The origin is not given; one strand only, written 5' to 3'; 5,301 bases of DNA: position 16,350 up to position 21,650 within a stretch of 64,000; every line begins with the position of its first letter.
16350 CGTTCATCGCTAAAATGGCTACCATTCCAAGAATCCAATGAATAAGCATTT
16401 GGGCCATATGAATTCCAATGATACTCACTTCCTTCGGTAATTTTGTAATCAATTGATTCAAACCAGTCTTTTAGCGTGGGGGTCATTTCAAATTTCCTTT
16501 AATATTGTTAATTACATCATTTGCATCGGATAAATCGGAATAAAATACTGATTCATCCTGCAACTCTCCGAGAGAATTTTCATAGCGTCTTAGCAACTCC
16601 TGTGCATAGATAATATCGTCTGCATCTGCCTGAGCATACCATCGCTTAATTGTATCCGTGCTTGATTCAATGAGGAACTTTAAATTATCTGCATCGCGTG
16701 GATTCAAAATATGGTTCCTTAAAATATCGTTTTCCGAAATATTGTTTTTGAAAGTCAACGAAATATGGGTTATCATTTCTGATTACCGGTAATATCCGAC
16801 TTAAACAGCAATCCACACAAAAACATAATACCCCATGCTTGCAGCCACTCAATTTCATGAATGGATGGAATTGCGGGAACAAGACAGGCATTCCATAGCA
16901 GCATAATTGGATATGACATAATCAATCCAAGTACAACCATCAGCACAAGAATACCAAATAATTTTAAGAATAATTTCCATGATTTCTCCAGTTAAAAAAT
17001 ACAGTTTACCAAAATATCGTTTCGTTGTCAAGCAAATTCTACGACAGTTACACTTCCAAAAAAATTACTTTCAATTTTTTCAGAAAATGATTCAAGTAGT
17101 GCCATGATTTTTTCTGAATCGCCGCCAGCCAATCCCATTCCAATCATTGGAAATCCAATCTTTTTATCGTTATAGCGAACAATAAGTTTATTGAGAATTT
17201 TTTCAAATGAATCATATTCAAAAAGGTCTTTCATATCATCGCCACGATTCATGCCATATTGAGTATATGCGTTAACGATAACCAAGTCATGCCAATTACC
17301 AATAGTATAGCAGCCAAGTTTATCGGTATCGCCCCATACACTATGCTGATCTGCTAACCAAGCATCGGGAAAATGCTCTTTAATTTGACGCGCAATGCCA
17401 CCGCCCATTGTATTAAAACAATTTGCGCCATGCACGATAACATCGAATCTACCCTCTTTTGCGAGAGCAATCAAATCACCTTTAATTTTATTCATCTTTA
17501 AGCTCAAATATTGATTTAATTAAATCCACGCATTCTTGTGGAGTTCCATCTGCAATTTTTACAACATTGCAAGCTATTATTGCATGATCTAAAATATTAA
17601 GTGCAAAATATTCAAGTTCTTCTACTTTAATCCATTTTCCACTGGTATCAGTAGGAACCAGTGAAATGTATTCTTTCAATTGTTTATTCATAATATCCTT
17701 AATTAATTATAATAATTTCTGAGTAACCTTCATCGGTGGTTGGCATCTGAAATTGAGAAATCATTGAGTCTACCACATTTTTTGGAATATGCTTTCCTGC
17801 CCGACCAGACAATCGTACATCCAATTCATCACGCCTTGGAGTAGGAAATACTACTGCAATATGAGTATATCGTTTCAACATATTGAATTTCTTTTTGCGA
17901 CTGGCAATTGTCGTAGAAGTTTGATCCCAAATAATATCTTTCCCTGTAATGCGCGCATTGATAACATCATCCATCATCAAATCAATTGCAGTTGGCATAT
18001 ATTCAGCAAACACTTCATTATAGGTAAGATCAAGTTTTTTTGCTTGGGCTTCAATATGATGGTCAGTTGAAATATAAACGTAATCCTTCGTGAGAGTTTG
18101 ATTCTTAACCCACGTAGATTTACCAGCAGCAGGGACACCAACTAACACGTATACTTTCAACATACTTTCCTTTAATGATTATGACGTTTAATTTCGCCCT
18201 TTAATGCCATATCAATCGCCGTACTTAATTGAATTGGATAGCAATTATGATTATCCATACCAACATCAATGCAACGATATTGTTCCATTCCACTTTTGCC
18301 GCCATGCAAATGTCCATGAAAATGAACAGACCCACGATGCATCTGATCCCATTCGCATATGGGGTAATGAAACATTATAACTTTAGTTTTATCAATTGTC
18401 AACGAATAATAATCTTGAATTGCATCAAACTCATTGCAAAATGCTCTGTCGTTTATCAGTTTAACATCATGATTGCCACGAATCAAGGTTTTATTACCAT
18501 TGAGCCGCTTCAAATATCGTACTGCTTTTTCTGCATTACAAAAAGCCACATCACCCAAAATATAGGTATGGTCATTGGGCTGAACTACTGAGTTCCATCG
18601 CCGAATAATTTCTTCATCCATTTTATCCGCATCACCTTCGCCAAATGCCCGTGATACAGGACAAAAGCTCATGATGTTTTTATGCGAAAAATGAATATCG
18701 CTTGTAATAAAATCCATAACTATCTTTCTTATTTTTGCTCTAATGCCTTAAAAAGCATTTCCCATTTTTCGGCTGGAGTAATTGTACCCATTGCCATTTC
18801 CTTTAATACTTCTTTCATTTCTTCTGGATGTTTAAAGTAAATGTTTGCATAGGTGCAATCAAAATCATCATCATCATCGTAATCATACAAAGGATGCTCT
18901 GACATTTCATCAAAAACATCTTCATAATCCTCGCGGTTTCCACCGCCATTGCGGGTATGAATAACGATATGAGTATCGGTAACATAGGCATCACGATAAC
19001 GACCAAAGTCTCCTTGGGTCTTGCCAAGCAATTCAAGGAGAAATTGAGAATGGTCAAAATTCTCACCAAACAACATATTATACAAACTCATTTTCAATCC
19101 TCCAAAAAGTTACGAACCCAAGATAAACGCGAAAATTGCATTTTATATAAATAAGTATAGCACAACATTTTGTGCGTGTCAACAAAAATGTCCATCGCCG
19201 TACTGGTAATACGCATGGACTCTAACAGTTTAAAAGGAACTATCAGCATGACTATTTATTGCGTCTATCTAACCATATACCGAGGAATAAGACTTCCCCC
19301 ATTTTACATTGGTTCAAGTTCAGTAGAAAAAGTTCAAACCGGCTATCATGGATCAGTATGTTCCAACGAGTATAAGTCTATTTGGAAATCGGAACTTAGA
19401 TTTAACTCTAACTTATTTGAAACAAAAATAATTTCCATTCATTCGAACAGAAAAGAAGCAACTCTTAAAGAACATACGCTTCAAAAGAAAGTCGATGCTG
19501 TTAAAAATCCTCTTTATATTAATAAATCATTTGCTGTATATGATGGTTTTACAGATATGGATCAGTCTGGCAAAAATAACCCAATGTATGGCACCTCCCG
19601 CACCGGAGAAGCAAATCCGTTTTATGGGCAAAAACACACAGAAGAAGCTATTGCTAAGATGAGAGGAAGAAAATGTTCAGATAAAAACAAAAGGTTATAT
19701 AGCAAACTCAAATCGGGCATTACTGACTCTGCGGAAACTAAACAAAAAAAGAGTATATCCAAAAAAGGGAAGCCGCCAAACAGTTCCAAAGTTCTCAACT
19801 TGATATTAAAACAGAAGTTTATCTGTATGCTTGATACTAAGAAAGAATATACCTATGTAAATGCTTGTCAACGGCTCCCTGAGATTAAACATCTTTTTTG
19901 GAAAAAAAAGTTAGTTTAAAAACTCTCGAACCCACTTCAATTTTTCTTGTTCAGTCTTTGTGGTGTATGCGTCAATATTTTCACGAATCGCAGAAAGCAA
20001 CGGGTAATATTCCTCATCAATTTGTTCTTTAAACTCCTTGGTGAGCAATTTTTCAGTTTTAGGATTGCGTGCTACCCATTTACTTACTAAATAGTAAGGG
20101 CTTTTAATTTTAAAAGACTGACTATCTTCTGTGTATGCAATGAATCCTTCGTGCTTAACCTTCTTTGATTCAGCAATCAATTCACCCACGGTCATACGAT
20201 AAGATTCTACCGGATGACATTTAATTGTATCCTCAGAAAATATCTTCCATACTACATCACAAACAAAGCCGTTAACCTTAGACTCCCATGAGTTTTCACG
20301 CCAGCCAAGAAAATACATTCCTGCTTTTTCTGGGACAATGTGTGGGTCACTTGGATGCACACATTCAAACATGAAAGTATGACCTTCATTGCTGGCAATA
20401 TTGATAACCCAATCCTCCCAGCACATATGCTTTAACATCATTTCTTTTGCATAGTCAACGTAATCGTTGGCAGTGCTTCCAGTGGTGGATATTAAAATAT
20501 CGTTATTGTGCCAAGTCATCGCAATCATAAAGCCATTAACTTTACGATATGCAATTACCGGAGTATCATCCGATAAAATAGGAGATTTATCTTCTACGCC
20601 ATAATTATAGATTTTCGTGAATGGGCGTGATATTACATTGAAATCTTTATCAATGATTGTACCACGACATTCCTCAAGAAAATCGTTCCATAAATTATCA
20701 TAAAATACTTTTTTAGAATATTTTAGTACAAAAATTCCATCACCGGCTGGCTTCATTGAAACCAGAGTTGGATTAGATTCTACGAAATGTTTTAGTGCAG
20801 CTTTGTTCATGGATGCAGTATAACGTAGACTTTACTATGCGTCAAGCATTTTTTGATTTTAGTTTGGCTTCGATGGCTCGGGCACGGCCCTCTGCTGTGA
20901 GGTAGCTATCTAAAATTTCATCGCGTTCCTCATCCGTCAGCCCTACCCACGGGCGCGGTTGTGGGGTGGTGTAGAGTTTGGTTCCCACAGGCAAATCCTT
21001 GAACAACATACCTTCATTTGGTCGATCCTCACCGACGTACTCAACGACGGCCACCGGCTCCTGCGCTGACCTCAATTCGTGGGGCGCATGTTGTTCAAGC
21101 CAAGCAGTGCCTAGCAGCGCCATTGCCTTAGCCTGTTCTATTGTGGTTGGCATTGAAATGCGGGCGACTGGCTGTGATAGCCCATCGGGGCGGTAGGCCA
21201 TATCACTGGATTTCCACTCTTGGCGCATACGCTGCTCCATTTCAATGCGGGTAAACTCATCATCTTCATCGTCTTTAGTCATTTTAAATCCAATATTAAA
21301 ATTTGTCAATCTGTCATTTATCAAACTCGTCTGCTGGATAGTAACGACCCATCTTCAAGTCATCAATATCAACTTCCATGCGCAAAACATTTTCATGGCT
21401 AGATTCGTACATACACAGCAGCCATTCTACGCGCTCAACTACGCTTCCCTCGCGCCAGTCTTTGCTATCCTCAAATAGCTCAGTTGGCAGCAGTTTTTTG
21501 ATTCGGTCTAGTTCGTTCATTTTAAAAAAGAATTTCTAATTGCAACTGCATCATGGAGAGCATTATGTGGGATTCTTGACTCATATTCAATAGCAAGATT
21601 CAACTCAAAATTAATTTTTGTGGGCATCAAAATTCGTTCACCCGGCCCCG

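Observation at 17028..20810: Split RNA-repair module: RNA ligase 1, metallophosphoesterase and P-loop kinase, co-transcribed with a macro-domain protein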

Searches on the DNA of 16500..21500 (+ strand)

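Call 5: search_dna_similar(query=window:16500-21500:+, collection=phages, mode=near, max_rows=25)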
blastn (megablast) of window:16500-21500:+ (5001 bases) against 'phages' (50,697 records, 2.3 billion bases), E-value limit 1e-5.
No match.

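Call 6: search_dna_similar(query=window:16500-21500:+, collection=phages, mode=distant, max_rows=25)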
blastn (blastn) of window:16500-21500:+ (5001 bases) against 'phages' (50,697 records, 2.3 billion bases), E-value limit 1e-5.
Records with a match: 3; places in all: 3; records where one place covers at least 80% of the query: 0.
Best place of each record, by identity: 95-99% 1; 80-90% 1; 60-80% 1.
By first word of the organism name: Escherichia 1; Enterococcus 1; Caudoviricetes 1.
By host as written in the record: Escherichia coli 1; Enterococcus faecalis 1; - 1.
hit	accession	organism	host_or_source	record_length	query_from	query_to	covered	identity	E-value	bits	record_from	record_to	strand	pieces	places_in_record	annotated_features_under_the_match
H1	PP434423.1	Escherichia phage 236Ecol005PP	Escherichia coli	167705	2767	2921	3%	69.9%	2e-6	64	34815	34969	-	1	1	putative endonuclease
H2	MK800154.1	Enterococcus phage Entf1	Enterococcus faecalis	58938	3106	3164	1%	83.1%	2e-6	63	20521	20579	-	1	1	putative homing endonuclease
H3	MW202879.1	Caudoviricetes sp.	Manatee Spring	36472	4437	4477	1%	95.1%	1e-7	66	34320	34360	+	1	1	none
